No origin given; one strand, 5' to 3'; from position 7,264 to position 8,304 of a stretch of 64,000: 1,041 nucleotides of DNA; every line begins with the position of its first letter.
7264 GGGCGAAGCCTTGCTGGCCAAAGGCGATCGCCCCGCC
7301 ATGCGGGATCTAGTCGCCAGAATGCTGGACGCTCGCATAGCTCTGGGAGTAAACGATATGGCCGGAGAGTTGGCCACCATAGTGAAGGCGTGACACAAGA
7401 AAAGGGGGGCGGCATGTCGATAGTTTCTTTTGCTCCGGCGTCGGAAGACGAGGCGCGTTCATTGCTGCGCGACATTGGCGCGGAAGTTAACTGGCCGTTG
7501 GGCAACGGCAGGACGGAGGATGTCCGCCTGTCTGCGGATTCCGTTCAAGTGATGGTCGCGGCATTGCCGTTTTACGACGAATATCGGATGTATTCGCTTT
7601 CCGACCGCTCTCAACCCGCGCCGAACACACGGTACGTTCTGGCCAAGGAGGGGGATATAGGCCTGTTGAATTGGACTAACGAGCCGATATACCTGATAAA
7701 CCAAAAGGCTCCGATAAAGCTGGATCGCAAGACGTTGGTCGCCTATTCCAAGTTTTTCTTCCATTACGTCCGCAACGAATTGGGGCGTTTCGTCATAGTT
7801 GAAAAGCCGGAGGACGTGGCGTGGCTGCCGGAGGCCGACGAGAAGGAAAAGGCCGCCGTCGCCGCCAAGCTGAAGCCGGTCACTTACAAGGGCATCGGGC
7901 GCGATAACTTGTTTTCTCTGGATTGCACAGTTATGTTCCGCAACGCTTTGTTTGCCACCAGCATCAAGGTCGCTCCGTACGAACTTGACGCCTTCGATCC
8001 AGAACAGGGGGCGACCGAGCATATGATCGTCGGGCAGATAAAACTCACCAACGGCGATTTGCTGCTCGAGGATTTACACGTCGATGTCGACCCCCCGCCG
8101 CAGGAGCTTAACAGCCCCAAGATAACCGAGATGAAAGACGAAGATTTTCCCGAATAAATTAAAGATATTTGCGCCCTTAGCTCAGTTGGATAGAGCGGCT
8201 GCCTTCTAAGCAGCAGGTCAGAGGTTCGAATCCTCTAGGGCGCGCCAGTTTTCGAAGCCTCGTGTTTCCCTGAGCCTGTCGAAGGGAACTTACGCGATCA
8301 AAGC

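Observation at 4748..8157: Two-gene module: 881-aa atypical Hsp70 paralog plus co-transcribed 247-aa unknown protein, abutting tRNA-Arg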

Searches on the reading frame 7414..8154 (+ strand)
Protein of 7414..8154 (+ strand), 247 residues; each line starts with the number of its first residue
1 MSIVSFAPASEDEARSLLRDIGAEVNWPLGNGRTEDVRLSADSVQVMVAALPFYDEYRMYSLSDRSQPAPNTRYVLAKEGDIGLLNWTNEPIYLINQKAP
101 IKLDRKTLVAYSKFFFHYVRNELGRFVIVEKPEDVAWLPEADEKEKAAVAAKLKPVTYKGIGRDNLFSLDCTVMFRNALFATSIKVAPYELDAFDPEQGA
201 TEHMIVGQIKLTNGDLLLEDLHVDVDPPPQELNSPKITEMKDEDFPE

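Call 3: search_protein_families(library=pfam, proteins=[window:7414-8154:+], max_evalue=0.1)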
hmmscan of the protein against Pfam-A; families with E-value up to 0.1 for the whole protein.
window:7414-8154:+ (247 aa): 0 families

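Call 4: search_protein_families(library=ncbifam, proteins=[window:7414-8154:+], max_evalue=0.1)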
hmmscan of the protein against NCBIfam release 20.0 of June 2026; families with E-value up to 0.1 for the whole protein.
window:7414-8154:+ (247 aa): 0 families

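Call 5: search_protein_families(library=padloc, proteins=[window:7414-8154:+], max_evalue=0.1)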
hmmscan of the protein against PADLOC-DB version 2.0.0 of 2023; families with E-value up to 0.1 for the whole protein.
window:7414-8154:+ (247 aa): 1 family
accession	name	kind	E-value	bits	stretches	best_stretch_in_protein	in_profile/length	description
PDLC01555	Csx19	-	0.025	12.6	1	23-88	72-131/138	CAS-III-D; effector_UNK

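Call 7: find_homologous_proteins(query=window:7414-8154:+)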
Query window:7414-8154:+ (247 aa): 370 proteins with E <= 0.001 among 1030 candidates; the best 120 are listed.
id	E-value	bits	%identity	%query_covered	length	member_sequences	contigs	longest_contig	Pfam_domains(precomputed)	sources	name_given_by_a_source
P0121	2.1e-161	553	100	100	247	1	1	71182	-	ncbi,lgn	-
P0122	5.0e-112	391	71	100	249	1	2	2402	-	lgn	-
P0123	4.1e-90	320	62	94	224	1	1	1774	-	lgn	-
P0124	7.8e-89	315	62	93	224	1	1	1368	-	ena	-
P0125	1.4e-88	315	61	93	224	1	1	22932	-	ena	-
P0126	2.1e-88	314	61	93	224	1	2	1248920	-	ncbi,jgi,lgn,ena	-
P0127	5.0e-88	313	62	90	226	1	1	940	-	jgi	jgi:hypothetical protein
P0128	7.9e-88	312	61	94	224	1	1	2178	-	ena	-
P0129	9.1e-88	312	60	94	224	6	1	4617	-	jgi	jgi:hypothetical protein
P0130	9.2e-88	312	61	94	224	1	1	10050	-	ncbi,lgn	-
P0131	1.6e-87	311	63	88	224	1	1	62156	-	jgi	jgi:hypothetical protein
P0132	2.0e-87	311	60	94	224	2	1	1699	-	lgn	-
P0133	2.0e-87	311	61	94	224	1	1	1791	-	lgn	-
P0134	2.6e-87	310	60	93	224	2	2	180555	-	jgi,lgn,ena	jgi:hypothetical protein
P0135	2.7e-87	310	61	93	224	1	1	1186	-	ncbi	-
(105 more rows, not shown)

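Call 13: find_related_loci(query=A2, collection=genome_contigs, flank=10000)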
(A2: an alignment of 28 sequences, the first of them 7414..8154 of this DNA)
Query A2 (247 aa) in genome_contigs; peptide patterns used: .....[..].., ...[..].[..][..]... (x = any residue, [..] = any of these).
122 stretches matched a pattern; 61 encode a relative of the query (tblastn E <= 1e-3); 61 distinct loci.
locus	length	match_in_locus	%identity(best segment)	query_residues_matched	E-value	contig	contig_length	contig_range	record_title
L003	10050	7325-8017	61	1-239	9e-94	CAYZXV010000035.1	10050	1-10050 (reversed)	MAG TPA_asm: uncultured Rhodospirillaceae bacterium isolate binchicken_co245_130 genome assembly, contig: NODE_8027_leng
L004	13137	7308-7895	67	37-232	1e-90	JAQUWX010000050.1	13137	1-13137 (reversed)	MAG: Alphaproteobacteria bacterium isolate STD2_20 NODE_18188_length_13137_cov_28.941660_Sandtown_D2, whole genome shotg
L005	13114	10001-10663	61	4-233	5e-90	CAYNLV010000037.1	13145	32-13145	MAG TPA_asm: uncultured Rhodospirillaceae bacterium isolate binchicken_co117_449 genome assembly, contig: NODE_8641_leng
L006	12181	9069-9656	67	37-232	7e-90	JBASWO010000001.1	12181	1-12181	MAG: Alphaproteobacteria bacterium isolate MFD03231_ilm_asm_bin56 k127_87901, whole genome shotgun sequence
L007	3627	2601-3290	59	4-238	8e-90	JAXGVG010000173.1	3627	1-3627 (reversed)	MAG: Alphaproteobacteria bacterium isolate AnMBR.bin438 bin438_173, whole genome shotgun sequence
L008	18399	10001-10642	62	10-232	2e-88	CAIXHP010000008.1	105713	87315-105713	MAG: uncultured proteobacterium isolate I2_bin-116 genome assembly, contig: bin-116:08/70, whole genome shotgun sequence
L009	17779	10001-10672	59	1-233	2e-88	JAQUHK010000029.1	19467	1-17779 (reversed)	MAG: Alphaproteobacteria bacterium isolate STCSWMC_35 NODE_7011_length_19467_cov_3.564116_ST_CSWMC, whole genome shotgun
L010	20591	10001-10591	66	37-233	1e-88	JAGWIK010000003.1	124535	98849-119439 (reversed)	MAG: Alphaproteobacteria bacterium isolate REEB112 contig-150_87, whole genome shotgun sequence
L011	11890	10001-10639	59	15-236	4e-88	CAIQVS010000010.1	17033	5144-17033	MAG: uncultured proteobacterium isolate I3b_bin-431 genome assembly, contig: bin-431:010/454, whole genome shotgun seque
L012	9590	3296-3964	58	1-232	4e-88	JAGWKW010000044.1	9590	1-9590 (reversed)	MAG: Alphaproteobacteria bacterium isolate REEB170 contig-150_9426, whole genome shotgun sequence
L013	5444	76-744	57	1-232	1e-87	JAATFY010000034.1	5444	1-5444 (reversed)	MAG: Rhodospirillales bacterium isolate bin_270 k141_3141833, whole genome shotgun sequence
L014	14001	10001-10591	63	37-233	1e-86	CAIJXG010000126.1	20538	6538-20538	MAG: uncultured proteobacterium isolate Kiruna_bin-02063 genome assembly, contig: bin-02063:126/141, whole genome shotgu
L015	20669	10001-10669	56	1-232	3e-86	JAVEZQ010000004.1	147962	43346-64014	MAG: Alphaproteobacteria bacterium isolate BF4_69 NODE_239_length_147962_cov_15.098610_Biofilm4, whole genome shotgun se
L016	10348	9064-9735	60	1-233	3e-86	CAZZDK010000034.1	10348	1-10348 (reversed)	MAG TPA_asm: uncultured Rhodospirillaceae bacterium isolate SRP290908_co1_67 genome assembly, contig: NODE_9325_length_1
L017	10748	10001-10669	59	1-232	3e-86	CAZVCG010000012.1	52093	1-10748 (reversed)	MAG TPA_asm: uncultured Rhodospirillaceae bacterium isolate SRP290908_co2_189 genome assembly, contig: NODE_742_length_5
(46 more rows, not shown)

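Call 17: predict_structure(alignment_id=A2)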
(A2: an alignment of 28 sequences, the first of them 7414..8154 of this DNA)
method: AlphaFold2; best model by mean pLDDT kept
length: 247 residues; sequences in the alignment: 28
mean_pLDDT: 65.8   pTM: 0.51
mean pLDDT of the five models: 65.8, 62.7, 57.6, 53.7, 51.8
residues with pLDDT >= 90: 12; 70-90: 106; 50-70: 62; < 50: 67
segments of 3 or more residues with pLDDT < 50: 29-36, 86-101, 121-124, 190-194, 199-208, 227-247
pLDDT, mean of each block of 10 residues (from residue 1): 72 85 55 50 83 74 73 75 55 42 62 63 63 83 91 84 72 84 69 47 44 76 60 35 39
secondary structure, 60 per line:
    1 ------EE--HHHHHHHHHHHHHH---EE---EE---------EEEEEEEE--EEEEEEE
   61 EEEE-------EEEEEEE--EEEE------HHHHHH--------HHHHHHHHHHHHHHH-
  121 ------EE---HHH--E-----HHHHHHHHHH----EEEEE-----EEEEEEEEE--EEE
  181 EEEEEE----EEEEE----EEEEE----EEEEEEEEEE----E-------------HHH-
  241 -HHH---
elements in order: H11-24 E44-51 E54-64 E72-78 E81-84 H91-96 H105-119 H143-152 E157-161 E167-175 E178-186 E191-195 E200-204 E209-218

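Call 34: fold_search(model_id=the predicted structure, library=pdb)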
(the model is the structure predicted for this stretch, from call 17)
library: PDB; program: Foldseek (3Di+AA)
matches with E <= 10: 359; with E <= 0.001: 0
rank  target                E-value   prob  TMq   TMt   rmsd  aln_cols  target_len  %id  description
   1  9x86                  2.8e-01  0.04  0.11  0.11  17.0       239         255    9  Crystal Structure of dehydratase ApmL in Amipurimycin biosynthesis (released 2026-04-08)
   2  6in8                  3.5e-01  0.06  0.15  0.14  18.8       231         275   11  Crystal structure of MucB (released 2019-07-24)
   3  1v04                  3.9e-01  0.11  0.12  0.09  16.1       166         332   11  serum paraoxonase by directed evolution (released 2004-04-23)
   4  5xqi_A                3.9e-01  0.02  0.10  0.09  26.6       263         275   16  Crystal structure of full-length human Rogdi (released 2017-07-12)
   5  7drq_A                4.4e-01  0.05  0.12  0.08  20.2       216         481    9  Crystal structure of polysaccharide lyase Uly1 (released 2021-03-31)
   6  9r0q                  4.6e-01  0.08  0.12  0.09  14.9       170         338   10  Paraoxonase-1 in complex with terbium(III) and 2-hydroxyquinoline (released 2025-08-06)
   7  6g82                  5.1e-01  0.11  0.12  0.10  11.3       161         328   11  Serum paraoxonase-1 by directed evolution with the L69S/H115W/F222S mutations (released 2019-03-20)
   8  9xdc_B                5.1e-01  0.06  0.12  0.09  18.7       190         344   10  TamAB hybrid barrel state (released 2026-01-28)
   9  4q9t_B                5.8e-01  0.06  0.12  0.09  16.4       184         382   11  Crystal structure of Vanderwaltozyma polyspora Nup133 Beta-propeller domain (released 2014-06-04)
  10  7wb4_e                5.8e-01  0.06  0.13  0.04  18.5       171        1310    6  Cryo-EM structure of the NR subunit from X. laevis NPC (released 2022-03-02)
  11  2v42_B                5.8e-01  0.05  0.14  0.13  17.2       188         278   11  Crystal structure of RseB: a sensor for periplasmic stress response in E. coli (released 2007-08-28)
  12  4tmd                  6.1e-01  0.02  0.10  0.12  19.5       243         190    7  X-ray structure of Putative uncharacterized protein (Rv0999 ortholog) from Mycobacterium smegmatis (released 2014-07-02)
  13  2p4b_B                6.4e-01  0.05  0.14  0.13  14.1       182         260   15  Crystal structure of E.coli RseB (released 2007-05-22)
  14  5h7z_B                6.8e-01  0.05  0.13  0.11  15.6       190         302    8  Apo structure of immunity protein TplEi of T6SS from Pseudomonas aeruginosa (released 2017-10-04)
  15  7apk_M                6.8e-01  0.03  0.12  0.07  19.3       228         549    5  Structure of the human THO - UAP56 complex (released 2020-12-16)
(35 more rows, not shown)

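Call 57: search_protein_representatives(alignment_id=A2)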
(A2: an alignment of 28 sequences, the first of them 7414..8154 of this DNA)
Query: 28 sequences, 224 profile positions. Proteins with E-value up to 0.001 (for the whole library): 1017; up to 1e-10: 452; up to 1e-30: 95. The best 150 are listed.
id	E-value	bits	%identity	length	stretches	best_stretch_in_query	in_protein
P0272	3.0e-151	517.8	-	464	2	4-217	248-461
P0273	3.2e-149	511.1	-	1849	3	32-223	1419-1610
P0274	6.2e-149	510.2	-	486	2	5-220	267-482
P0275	5.0e-144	494.2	-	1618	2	26-220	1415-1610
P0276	1.6e-134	463.1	-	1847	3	10-222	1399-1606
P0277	6.6e-120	415.3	-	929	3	32-222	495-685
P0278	1.2e-112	391.5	-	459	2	4-216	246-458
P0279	2.6e-111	387.2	-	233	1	1-224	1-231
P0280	1.9e-105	368.0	-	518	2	10-221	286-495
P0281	1.2e-103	362.1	-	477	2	2-221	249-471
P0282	9.4e-92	323.2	-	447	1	2-222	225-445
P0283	1.7e-85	302.8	-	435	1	1-222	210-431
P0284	3.7e-82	291.8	-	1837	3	32-221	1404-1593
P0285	4.5e-81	288.3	-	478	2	34-217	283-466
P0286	7.1e-78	277.8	-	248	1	27-223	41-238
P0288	1.4e-76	273.5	-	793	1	10-222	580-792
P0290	9.3e-69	248.0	-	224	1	1-224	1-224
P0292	1.8e-64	234.0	-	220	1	1-215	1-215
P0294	4.6e-61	222.8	-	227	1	1-217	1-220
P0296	6.2e-59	215.9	-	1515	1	6-222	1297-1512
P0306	1.0e-46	175.9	-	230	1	33-224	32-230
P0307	4.0e-45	170.7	-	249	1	7-214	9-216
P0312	1.3e-43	165.7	-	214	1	7-188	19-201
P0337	5.2e-35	137.6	-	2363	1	6-224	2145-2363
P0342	3.8e-34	134.8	-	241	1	9-224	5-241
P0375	4.3e-29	118.2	-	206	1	1-177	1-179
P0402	1.5e-26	109.9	-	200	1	1-179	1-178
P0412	6.5e-26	107.9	-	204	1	1-188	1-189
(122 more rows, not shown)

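Call 59: search_protein_families(library=pfam, proteins=[P0273, P0275, P0277, P0288, P0296, P0337, P0272], max_evalue=0.001)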
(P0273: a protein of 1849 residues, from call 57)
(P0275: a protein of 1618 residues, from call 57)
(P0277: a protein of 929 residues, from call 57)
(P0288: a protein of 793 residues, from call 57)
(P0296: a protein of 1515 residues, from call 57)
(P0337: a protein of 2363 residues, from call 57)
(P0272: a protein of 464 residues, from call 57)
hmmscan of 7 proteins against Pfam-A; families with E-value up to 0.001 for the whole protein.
P0273 (1849 aa): 8 families
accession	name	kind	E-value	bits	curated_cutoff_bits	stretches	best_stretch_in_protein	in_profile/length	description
PF13431.12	TPR_17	-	2.6e-12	46.4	24.4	0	803-829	1-27/34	Tetratricopeptide repeat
PF13414.12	TPR_11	-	7.1e-11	42.1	26.8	1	945-974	13-42/42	TPR repeat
PF07719.23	TPR_2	-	1.8e-08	34.3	27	0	985-1006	13-34/34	Tetratricopeptide repeat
PF13424.12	TPR_12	-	2.8e-08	34.3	30.1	0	870-929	3-63/77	Tetratricopeptide repeat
PF06552.18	TOM20_plant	-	2.1e-07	31.3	20.6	0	791-866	45-117/187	Plant specific mitochondrial import receptor subunit TOM20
PF00515.34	TPR_1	-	4.2e-07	29.9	27.8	0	985-1006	13-34/34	Tetratricopeptide repeat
PF13428.12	TPR_14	-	1.3e-06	28.9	23.5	0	985-1012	13-40/44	Tetratricopeptide repeat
PF13371.12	TPR_9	-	3.9e-06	27.2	35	0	746-783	8-45/73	Tetratricopeptide repeat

P0275 (1618 aa): 15 families
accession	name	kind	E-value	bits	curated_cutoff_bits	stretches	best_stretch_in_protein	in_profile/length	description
PF13414.12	TPR_11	-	9.5e-31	105.7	26.8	2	797-828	6-37/42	TPR repeat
PF13424.12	TPR_12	-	1.7e-18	67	30.1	1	785-855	3-74/77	Tetratricopeptide repeat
PF13431.12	TPR_17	-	6.5e-16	57.6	24.4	0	762-785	4-27/34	Tetratricopeptide repeat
PF00515.34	TPR_1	-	1.2e-15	57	27.8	0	788-817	4-33/34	Tetratricopeptide repeat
PF07719.23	TPR_2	-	2.5e-12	46.3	27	0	788-817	4-33/34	Tetratricopeptide repeat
PF13428.12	TPR_14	-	5.1e-11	42.6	23.5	0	790-822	6-38/44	Tetratricopeptide repeat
PF06552.18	TOM20_plant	-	5.3e-08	33.3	20.6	1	721-816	23-111/187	Plant specific mitochondrial import receptor subunit TOM20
PF13374.12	TPR_10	-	1.1e-06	28.9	27.5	0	938-969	4-35/42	Tetratricopeptide repeat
PF09986.15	DUF2225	-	1.8e-06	28.3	21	1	883-999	66-180/214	Uncharacterized protein conserved in bacteria (DUF2225)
PF13181.12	TPR_8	-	3.8e-06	27.1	25.7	0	939-963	4-28/34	Tetratricopeptide repeat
PF13371.12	TPR_9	-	1.3e-05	25.5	35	0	1006-1041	11-46/73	Tetratricopeptide repeat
PF04212.24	MIT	-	2.3e-05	24.9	30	0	938-971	6-39/66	MIT (microtubule interacting and transport) domain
PF14559.12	TPR_19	-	3.6e-05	24.4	25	0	798-849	4-48/68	Tetratricopeptide repeat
PF13432.12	TPR_16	-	0.0002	22.2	32.7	0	754-787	14-47/65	Tetratricopeptide repeat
PF15780.11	ASH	-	0.00034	21.2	27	0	1387-1423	61-97/98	Abnormal spindle-like microcephaly-assoc'd, ASPM-SPD-2-Hydin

P0277 (929 aa): 2 families
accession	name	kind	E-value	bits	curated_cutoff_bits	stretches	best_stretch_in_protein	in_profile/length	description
PF13431.12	TPR_17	-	1.6e-07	31.5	24.4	0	83-106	5-28/34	Tetratricopeptide repeat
PF13414.12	TPR_11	-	3e-07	30.4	26.8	0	74-103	11-40/42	TPR repeat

P0288 (793 aa): 5 families
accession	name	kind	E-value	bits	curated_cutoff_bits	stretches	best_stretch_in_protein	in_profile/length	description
PF13424.12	TPR_12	-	3.1e-11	43.7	30.1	0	423-486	5-70/77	Tetratricopeptide repeat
PF17874.7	TPR_MalT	-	1.1e-09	38.5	45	1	227-369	46-189/336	MalT-like TPR region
PF13176.12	TPR_7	-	5.6e-08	32.7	27.9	0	467-486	5-24/36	Tetratricopeptide repeat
PF07719.23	TPR_2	-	4e-07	30.1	27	0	461-486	1-26/34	Tetratricopeptide repeat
PF13374.12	TPR_10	-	0.00074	19.9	27.5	0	228-246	9-27/42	Tetratricopeptide repeat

P0296 (1515 aa): 8 families
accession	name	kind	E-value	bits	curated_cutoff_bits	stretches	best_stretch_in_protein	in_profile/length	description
PF12796.13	Ank_2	-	6.3e-80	264.3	27.3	7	947-1036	1-87/90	Ankyrin repeats (3 copies)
PF00023.36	Ank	-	1.6e-68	223.1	21.1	4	1075-1103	2-30/33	Ankyrin repeat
PF20703.3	nSTAND1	-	4.2e-66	224.6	27.1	1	224-639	1-377/379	Novel STAND NTPase 1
PF13606.12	Ank_3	-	3.5e-56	180.1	22.3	1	1074-1103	1-30/30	Ankyrin repeat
PF13637.12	Ank_4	-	7.6e-53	175.8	22.7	5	772-821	2-50/50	Ankyrin repeats (many copies)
PF13857.12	Ank_5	-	1.7e-34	117.9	27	2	1161-1215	1-56/56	Ankyrin repeats (many copies)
PF24521.3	Ank_KRIT1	-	1.3e-13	51.4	80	0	1044-1149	20-125/149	KRIT1 ankyrin-repeats domain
PF13191.12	AAA_16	-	2.1e-05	25.5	32.6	1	239-383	2-143/167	AAA ATPase domain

P0337 (2363 aa): 8 families
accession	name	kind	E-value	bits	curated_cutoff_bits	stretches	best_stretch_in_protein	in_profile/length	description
PF12796.13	Ank_2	-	2.9e-259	839.1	27.3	21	1316-1405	1-85/90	Ankyrin repeats (3 copies)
PF00023.36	Ank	-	1.3e-223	709.9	21.1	23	1179-1208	3-32/33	Ankyrin repeat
PF13637.12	Ank_4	-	1e-177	572.2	22.7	29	1860-1910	1-50/50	Ankyrin repeats (many copies)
PF13606.12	Ank_3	-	2.8e-175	544.2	22.3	2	1007-1034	2-29/30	Ankyrin repeat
PF13857.12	Ank_5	-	1.8e-134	436.4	27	16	1841-1897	1-56/56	Ankyrin repeats (many copies)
PF24521.3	Ank_KRIT1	-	9.3e-74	246.6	80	5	1147-1234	21-108/149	KRIT1 ankyrin-repeats domain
PF20703.3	nSTAND1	-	2e-69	235.5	27.1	1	222-640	1-378/379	Novel STAND NTPase 1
PF13191.12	AAA_16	-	1.6e-05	25.9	32.6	1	237-377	2-143/167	AAA ATPase domain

P0272 (464 aa): 0 families

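Call 60: list_cluster_members(proteins=[P0273, P0275, P0296, P0337, P0272, P0277, P0292, P0375, P0402, P0412])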
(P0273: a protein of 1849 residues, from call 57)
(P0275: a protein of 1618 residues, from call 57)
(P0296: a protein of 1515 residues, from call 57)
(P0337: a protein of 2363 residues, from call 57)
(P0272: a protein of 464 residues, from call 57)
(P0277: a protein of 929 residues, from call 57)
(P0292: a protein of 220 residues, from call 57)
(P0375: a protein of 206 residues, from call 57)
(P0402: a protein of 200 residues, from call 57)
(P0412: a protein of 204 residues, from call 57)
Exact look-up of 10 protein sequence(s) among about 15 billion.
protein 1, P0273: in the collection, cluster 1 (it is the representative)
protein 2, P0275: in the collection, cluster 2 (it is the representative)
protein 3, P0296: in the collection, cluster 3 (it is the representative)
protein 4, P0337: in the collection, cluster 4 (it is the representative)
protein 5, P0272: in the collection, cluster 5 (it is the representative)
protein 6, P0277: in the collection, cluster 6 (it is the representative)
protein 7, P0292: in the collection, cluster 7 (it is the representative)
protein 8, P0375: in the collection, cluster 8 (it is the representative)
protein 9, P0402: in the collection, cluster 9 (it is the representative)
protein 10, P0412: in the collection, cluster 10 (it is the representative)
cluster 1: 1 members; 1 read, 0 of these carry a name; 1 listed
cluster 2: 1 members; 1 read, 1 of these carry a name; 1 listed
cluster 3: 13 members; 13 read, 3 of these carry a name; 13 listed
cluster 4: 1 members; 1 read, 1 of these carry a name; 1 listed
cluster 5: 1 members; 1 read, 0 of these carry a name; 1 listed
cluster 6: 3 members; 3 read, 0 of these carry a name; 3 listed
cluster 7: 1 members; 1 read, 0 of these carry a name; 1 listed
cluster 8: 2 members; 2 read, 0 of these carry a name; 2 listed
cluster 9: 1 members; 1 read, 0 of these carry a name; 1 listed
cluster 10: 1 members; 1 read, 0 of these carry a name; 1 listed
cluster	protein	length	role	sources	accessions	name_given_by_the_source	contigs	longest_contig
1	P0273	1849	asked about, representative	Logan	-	-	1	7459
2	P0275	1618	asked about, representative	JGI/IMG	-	tetratricopeptide (TPR) repeat protein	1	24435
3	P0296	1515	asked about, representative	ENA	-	-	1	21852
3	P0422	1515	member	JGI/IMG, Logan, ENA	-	ankyrin repeat protein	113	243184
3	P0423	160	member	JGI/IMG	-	hypothetical protein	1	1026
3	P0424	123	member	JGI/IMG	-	hypothetical protein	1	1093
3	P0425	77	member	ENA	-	-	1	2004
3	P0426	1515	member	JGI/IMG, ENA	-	-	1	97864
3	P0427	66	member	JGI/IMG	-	-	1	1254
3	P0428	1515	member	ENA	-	-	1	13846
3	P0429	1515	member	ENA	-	-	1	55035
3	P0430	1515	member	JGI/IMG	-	-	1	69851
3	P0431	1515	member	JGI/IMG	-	-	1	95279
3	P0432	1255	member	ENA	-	-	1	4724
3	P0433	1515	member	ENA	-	-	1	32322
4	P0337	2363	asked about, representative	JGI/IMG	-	ankyrin repeat protein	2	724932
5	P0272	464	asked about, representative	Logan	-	-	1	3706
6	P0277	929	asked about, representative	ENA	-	-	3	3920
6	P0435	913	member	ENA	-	-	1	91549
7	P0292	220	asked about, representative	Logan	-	-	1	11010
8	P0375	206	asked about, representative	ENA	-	-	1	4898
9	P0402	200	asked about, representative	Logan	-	-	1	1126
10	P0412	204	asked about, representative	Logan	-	-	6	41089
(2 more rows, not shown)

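Call 66: search_protein_families(library=pfam, alignment_id=A5, max_evalue=0.00001)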
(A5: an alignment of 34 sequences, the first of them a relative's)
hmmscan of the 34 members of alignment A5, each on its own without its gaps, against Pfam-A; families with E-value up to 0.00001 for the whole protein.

A. member 1, P0337 (2363 aa): 7 families
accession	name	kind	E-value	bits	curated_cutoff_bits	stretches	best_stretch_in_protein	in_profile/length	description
PF12796.13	Ank_2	-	2.9e-259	839.1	27.3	21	1316-1405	1-85/90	Ankyrin repeats (3 copies)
PF00023.36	Ank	-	1.3e-223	709.9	21.1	5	1179-1208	3-32/33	Ankyrin repeat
PF13637.12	Ank_4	-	1e-177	572.2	22.7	24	1860-1910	1-50/50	Ankyrin repeats (many copies)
PF13606.12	Ank_3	-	2.8e-175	544.2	22.3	0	1007-1034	2-29/30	Ankyrin repeat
PF13857.12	Ank_5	-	1.8e-134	436.4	27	7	1841-1897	1-56/56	Ankyrin repeats (many copies)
PF24521.3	Ank_KRIT1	-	9.3e-74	246.6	80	0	1147-1234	21-108/149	KRIT1 ankyrin-repeats domain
PF20703.3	nSTAND1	-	2e-69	235.5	27.1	1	222-640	1-378/379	Novel STAND NTPase 1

B. families by the number of members that match (of 34 scanned): 34 families (the first 25 are shown)
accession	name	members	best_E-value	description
PF12796.13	Ank_2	22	2.9e-259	Ankyrin repeats (3 copies)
PF00023.36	Ank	22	1.3e-223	Ankyrin repeat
PF13637.12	Ank_4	22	1e-177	Ankyrin repeats (many copies)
PF13606.12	Ank_3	22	2.8e-175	Ankyrin repeat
PF13857.12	Ank_5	22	1.8e-134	Ankyrin repeats (many copies)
PF24521.3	Ank_KRIT1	22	9.3e-74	KRIT1 ankyrin-repeats domain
PF13191.12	AAA_16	13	2.7e-10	AAA ATPase domain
PF20703.3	nSTAND1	12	9.2e-92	Novel STAND NTPase 1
PF07719.23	TPR_2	4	6.7e-36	Tetratricopeptide repeat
PF00515.34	TPR_1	4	4.4e-30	Tetratricopeptide repeat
PF23745.1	ANK_LRRK2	4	8.1e-10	LRRK2 ANK repeat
PF13424.12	TPR_12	3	3.7e-22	Tetratricopeptide repeat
PF13181.12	TPR_8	2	3.3e-33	Tetratricopeptide repeat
PF13676.11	TIR_2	2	9.6e-17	TIR domain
PF01582.25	TIR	2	1.3e-08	TIR domain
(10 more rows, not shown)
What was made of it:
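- On C-terminal domain of nSTAND1/Ank/TPR proteins (partner domain): Pfam shows nSTAND1 in 12 and ankyrin repeats in 22 of the 34 scanned (call 66).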
